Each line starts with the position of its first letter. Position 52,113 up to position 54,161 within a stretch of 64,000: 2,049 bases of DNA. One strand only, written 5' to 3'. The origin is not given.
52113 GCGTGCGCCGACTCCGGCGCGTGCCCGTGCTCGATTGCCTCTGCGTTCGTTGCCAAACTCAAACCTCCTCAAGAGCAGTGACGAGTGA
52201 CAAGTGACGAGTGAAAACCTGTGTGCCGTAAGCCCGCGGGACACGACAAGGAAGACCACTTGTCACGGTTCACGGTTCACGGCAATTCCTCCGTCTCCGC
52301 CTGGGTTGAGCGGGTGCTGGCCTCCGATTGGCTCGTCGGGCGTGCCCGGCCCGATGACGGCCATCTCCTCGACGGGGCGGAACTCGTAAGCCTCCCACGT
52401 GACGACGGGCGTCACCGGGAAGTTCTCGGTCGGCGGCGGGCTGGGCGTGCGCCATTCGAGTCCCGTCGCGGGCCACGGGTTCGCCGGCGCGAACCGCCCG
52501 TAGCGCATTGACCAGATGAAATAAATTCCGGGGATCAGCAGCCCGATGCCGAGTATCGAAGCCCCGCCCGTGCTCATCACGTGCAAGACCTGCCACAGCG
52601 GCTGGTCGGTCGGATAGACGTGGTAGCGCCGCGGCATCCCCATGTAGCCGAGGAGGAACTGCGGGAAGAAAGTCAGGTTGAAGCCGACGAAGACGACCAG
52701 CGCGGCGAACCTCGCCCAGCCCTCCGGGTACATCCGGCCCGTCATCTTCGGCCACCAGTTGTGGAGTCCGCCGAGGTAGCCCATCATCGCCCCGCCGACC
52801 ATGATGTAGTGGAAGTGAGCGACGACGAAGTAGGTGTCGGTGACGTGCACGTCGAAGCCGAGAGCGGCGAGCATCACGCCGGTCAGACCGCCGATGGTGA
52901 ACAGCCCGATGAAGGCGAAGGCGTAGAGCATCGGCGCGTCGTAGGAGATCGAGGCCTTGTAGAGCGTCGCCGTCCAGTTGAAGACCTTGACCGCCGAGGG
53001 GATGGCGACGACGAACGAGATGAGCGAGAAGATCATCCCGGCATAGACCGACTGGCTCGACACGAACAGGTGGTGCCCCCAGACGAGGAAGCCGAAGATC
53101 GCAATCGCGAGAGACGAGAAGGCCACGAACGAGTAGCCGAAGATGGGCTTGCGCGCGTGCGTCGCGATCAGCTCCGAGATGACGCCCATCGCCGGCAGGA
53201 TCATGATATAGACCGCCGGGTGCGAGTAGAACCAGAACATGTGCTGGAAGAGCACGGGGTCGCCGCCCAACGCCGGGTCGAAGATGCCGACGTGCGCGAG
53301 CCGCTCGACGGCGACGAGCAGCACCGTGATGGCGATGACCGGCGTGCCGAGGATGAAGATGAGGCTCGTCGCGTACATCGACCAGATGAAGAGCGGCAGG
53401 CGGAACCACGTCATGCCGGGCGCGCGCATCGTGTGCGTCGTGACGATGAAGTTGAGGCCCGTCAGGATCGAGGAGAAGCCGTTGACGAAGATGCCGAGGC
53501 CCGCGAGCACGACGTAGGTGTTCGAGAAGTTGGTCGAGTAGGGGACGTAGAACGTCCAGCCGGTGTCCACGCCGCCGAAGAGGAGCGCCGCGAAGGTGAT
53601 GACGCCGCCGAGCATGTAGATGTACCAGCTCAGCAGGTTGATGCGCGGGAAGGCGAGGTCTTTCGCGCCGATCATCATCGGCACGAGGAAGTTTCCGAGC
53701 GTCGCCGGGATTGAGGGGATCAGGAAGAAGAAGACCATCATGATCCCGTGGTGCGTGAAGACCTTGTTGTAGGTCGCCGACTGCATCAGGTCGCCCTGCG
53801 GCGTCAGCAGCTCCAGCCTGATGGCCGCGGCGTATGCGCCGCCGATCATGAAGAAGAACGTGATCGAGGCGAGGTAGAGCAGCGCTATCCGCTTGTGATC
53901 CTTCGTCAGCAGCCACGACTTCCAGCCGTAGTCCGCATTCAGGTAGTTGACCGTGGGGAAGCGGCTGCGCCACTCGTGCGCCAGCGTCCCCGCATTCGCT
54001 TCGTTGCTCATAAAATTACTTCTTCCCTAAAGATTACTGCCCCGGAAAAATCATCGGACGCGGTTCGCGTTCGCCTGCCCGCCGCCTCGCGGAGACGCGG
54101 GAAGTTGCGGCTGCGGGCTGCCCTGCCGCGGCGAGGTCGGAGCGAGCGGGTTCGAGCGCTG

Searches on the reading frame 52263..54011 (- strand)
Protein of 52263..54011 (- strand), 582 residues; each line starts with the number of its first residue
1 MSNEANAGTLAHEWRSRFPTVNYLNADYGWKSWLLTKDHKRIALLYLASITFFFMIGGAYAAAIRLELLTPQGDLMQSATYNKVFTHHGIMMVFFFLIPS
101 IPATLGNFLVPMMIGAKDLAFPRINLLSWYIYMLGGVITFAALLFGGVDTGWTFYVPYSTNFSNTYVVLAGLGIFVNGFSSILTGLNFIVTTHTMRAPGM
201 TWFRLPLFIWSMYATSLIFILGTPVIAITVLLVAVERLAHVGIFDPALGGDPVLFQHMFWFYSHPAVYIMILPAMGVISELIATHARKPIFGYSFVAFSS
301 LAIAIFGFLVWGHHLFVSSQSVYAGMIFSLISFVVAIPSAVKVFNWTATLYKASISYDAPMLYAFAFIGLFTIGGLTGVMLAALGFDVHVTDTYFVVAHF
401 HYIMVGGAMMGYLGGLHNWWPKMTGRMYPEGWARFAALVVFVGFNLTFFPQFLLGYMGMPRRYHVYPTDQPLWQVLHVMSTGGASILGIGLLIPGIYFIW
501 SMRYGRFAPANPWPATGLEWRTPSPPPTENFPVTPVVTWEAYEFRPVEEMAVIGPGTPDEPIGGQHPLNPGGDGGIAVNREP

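Call 13: find_encoding_contigs(protein=window:52263-54011:-, flank=10000, max_places=6)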
Protein window:52263-54011:- (582 aa): 3 contigs read that carry it; 3 places shown.
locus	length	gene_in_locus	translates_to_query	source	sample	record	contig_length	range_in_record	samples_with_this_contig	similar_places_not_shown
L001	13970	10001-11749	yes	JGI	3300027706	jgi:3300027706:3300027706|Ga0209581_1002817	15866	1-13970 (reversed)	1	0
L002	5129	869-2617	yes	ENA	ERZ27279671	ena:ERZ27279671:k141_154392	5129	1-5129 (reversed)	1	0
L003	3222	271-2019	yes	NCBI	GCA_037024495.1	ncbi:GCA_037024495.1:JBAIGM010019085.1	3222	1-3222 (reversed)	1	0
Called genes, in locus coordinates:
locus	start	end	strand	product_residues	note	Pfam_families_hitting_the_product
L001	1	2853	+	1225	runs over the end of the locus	PF12838:Fer4_7 (weak), PF13247:Fer4_11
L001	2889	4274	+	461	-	PF03916:NrfD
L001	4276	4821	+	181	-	PF11821:ActD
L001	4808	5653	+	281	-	PF13442:Cytochrome_CBB3, PF00034:Cytochrom_C (weak)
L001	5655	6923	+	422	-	-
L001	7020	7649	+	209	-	-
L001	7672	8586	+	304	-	PF02630:SCO1-SenC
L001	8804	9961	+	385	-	PF02790:COX2_TM (weak), PF13473:Cupredoxin_1, PF00116:COX2, PF00034:Cytochrom_C, PF13442:Cytochrome_CBB3 (weak)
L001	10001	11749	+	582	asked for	PF00115:COX1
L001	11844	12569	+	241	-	PF00510:COX3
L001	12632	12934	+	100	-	PF03626:COX4_pro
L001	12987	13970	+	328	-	?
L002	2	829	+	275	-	?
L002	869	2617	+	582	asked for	PF00115:COX1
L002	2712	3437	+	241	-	PF00510:COX3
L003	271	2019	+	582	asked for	PF00115:COX1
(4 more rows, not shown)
